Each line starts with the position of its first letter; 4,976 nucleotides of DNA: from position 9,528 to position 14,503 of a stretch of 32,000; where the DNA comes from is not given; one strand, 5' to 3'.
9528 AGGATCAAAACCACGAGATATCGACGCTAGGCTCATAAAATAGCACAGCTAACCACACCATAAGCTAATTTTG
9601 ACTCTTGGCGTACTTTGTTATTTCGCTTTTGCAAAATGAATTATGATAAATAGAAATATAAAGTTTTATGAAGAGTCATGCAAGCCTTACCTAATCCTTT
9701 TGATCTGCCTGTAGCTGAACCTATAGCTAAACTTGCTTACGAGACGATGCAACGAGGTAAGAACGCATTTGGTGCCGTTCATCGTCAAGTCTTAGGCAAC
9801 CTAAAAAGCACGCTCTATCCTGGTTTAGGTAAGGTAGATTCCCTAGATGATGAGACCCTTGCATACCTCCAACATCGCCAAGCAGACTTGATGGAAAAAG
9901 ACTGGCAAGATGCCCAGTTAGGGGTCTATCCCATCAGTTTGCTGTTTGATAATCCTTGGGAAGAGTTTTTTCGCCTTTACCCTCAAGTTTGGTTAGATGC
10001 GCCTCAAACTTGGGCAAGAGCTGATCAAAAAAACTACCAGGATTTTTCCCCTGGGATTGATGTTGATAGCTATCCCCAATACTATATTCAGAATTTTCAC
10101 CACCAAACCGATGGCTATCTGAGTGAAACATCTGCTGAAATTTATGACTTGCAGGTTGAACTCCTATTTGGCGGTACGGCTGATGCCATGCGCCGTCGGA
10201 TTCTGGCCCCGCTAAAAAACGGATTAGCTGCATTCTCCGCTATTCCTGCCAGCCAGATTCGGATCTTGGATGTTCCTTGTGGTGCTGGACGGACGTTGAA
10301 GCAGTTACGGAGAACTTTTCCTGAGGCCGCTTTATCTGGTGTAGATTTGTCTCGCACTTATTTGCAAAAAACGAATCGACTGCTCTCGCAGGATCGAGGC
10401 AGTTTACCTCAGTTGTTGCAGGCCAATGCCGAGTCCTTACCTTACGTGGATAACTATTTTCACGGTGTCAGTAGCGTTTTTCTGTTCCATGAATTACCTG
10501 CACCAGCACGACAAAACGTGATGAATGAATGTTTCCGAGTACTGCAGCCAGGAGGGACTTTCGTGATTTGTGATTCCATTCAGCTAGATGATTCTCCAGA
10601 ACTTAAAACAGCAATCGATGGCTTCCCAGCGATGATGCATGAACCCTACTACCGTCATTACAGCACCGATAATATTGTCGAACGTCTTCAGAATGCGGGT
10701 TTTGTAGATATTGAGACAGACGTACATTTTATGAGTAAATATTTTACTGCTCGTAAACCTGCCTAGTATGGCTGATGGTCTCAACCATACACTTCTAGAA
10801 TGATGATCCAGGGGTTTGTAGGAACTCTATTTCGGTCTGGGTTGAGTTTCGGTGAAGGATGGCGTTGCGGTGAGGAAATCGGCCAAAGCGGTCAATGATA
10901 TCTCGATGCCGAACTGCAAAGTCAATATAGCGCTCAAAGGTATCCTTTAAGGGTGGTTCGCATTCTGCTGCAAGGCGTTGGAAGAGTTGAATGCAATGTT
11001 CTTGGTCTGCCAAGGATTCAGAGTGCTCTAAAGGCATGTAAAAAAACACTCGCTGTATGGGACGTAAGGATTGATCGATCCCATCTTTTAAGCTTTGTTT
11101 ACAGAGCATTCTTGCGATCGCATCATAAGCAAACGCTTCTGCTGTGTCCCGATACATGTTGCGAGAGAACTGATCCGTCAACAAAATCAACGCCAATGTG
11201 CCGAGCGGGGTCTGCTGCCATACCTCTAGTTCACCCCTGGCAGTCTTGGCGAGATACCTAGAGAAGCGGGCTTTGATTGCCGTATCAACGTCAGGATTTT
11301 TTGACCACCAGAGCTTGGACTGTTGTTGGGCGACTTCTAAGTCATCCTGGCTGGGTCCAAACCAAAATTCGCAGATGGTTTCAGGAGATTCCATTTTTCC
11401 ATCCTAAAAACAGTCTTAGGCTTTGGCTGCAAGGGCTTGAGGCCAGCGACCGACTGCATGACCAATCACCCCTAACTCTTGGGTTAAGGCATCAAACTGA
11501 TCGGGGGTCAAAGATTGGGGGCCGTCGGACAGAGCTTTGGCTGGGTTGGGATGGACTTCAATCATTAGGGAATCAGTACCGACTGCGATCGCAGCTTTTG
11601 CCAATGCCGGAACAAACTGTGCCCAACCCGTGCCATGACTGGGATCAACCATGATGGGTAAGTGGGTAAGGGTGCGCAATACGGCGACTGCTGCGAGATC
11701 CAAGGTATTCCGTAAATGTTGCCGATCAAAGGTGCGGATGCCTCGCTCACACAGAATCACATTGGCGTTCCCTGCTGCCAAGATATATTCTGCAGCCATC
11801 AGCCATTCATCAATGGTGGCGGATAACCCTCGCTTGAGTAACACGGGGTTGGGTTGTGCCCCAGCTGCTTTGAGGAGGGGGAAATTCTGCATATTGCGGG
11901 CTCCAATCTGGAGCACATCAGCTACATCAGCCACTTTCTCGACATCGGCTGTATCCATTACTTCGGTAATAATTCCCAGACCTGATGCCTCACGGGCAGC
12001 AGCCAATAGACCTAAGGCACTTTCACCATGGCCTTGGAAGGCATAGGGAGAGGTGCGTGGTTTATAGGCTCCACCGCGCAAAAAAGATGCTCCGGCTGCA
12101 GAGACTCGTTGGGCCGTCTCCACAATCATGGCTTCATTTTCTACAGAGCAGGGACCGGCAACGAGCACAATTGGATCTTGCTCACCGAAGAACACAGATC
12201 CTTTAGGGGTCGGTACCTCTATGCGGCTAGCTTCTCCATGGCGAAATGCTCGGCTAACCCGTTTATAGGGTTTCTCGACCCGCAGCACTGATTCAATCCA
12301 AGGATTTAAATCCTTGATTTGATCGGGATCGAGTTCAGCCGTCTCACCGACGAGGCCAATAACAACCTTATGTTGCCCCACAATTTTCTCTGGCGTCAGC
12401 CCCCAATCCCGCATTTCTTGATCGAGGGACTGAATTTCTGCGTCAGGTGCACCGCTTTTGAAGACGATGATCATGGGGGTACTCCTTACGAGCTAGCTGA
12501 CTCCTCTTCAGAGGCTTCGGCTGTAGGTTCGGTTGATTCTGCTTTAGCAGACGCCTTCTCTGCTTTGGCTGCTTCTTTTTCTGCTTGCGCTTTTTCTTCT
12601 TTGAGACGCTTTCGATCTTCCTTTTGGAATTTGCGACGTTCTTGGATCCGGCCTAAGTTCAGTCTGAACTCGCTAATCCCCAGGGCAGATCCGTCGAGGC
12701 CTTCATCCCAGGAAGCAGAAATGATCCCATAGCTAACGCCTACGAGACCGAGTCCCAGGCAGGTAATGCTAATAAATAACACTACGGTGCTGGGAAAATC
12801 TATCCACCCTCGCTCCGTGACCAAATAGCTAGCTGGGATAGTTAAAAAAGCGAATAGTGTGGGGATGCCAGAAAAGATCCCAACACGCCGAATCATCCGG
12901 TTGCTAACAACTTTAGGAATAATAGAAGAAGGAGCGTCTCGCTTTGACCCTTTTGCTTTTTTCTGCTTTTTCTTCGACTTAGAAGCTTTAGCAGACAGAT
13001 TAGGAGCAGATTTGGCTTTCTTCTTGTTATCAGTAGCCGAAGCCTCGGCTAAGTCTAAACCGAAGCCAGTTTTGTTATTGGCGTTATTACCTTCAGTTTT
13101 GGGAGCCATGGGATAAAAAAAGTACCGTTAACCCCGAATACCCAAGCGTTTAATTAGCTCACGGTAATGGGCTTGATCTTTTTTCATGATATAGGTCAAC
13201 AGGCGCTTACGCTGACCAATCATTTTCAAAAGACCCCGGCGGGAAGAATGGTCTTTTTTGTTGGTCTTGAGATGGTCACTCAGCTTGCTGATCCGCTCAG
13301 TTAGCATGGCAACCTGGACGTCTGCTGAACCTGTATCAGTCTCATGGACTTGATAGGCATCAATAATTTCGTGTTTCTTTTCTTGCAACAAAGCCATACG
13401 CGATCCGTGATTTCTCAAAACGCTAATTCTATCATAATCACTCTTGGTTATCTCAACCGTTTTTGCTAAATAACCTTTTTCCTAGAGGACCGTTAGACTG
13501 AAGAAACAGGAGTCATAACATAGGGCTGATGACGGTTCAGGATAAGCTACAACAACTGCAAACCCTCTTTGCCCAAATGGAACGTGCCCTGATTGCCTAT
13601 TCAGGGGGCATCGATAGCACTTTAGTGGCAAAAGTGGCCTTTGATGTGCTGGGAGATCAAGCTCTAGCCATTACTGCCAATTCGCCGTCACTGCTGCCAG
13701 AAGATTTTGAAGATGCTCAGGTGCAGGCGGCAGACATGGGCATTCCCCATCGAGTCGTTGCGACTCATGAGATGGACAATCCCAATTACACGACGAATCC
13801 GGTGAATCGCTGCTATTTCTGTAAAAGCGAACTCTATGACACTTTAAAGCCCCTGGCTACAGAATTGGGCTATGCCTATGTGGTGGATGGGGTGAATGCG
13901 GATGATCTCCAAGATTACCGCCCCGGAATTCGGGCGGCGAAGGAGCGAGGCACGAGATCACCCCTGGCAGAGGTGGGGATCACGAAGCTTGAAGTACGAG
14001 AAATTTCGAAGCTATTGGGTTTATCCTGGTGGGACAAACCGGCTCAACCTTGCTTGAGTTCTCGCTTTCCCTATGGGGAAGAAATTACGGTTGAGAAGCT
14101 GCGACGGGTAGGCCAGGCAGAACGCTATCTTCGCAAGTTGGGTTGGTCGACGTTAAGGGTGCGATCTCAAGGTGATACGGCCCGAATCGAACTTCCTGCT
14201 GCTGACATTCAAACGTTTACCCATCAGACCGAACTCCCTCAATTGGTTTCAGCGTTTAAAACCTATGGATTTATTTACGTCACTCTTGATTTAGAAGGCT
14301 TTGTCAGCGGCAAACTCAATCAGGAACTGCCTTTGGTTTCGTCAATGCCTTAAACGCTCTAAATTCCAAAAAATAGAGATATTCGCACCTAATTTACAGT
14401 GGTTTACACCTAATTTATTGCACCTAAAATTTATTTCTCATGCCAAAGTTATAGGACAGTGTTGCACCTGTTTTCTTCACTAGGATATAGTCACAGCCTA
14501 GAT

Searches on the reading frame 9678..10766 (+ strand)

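Call 19: search_protein_families(library=pfam, proteins=[window:9678-10766:+], max_evalue=0.001)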
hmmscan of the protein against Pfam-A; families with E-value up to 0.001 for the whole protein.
window:9678-10766:+ (362 aa): 6 families
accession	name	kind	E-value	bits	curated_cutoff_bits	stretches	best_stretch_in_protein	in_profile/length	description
PF13649.12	Methyltransf_25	-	5.4e-18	65.9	27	1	196-293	1-97/97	Methyltransferase domain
PF08241.18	Methyltransf_11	-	1.2e-16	61.5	21.2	1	197-297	1-95/95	Methyltransferase domain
PF13847.12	Methyltransf_31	-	6.8e-12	45.7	27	1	192-306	3-118/145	Methyltransferase domain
PF08242.18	Methyltransf_12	-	3.2e-10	41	30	1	197-295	1-98/98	Methyltransferase domain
PF13489.12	Methyltransf_23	-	1.2e-09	38.6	27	1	177-346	7-163/164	Methyltransferase domain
PF01209.24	Ubie_methyltran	-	1.6e-09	37.9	20.1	1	194-302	49-156/233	ubiE/COQ5 methyltransferase family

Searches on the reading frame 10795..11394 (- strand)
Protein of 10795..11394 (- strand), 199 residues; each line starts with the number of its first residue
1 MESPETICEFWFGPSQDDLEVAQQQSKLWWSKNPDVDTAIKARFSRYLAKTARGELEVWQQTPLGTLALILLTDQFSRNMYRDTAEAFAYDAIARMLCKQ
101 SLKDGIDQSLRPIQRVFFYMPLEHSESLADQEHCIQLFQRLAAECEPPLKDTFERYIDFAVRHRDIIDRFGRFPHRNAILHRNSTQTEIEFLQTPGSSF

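Call 19: search_protein_families(library=pfam, proteins=[window:10795-11394:-], max_evalue=0.001)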
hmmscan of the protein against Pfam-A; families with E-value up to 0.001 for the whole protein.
window:10795-11394:- (199 aa): 1 family
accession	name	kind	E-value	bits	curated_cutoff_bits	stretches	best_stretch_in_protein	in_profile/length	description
PF06041.17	DUF924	-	5.8e-69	232.3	27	1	7-196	1-180/180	Bacterial protein of unknown function (DUF924)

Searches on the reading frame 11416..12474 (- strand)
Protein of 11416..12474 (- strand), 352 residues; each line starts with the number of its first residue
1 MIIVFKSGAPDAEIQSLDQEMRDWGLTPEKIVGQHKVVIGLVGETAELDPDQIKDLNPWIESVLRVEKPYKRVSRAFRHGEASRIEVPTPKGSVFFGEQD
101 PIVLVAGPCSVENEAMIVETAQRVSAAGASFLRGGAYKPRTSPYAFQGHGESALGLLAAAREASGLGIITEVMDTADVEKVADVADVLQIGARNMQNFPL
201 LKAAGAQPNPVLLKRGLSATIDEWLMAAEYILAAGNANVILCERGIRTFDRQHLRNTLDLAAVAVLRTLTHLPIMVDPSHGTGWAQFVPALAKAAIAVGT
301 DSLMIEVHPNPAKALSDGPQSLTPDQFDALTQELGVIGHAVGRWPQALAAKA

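Call 19: search_protein_families(library=pfam, proteins=[window:11416-12474:-], max_evalue=0.001)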
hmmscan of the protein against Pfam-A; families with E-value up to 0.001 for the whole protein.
window:11416-12474:- (352 aa): 3 families
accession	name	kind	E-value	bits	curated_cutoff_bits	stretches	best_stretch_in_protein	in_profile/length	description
PF00793.26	DAHP_synth_1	-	3.7e-85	285.6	25.5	1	92-331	8-258/270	DAHP synthetase I family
PF18152.6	DAHP_snth_FXD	-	1.7e-17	63.4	27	1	1-68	1-67/67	DAHP synthase ferredoxin-like domain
PF03102.20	NeuB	-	5.1e-06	26.6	22.1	1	160-343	64-238/241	NeuB family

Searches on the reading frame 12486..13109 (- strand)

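Call 19: search_protein_families(library=pfam, proteins=[window:12486-13109:-], max_evalue=0.001)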
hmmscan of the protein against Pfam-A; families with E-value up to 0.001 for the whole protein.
window:12486-13109:- (207 aa): 1 family
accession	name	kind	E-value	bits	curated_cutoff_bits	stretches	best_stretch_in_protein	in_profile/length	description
PF11947.13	DUF3464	-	2.8e-43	147.7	25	1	28-158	14-144/149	Photosynthesis affected mutant 68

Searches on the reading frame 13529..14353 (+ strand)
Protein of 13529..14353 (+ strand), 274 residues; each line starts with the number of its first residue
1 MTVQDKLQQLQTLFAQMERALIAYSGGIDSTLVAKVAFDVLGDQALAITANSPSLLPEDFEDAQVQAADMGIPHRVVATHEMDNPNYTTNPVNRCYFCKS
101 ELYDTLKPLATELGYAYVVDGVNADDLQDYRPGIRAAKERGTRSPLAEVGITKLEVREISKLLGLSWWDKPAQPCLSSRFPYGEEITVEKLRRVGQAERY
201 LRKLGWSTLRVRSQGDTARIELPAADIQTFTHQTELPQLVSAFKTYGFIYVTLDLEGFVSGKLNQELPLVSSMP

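Call 19: search_protein_families(library=pfam, proteins=[window:13529-14353:+], max_evalue=0.001)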
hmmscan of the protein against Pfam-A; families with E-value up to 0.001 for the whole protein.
window:13529-14353:+ (274 aa): 1 family
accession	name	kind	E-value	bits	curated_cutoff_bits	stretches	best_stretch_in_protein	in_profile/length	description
PF02540.23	NAD_synthase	-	2.3e-05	24.1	21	1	18-79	19-81/242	NAD synthase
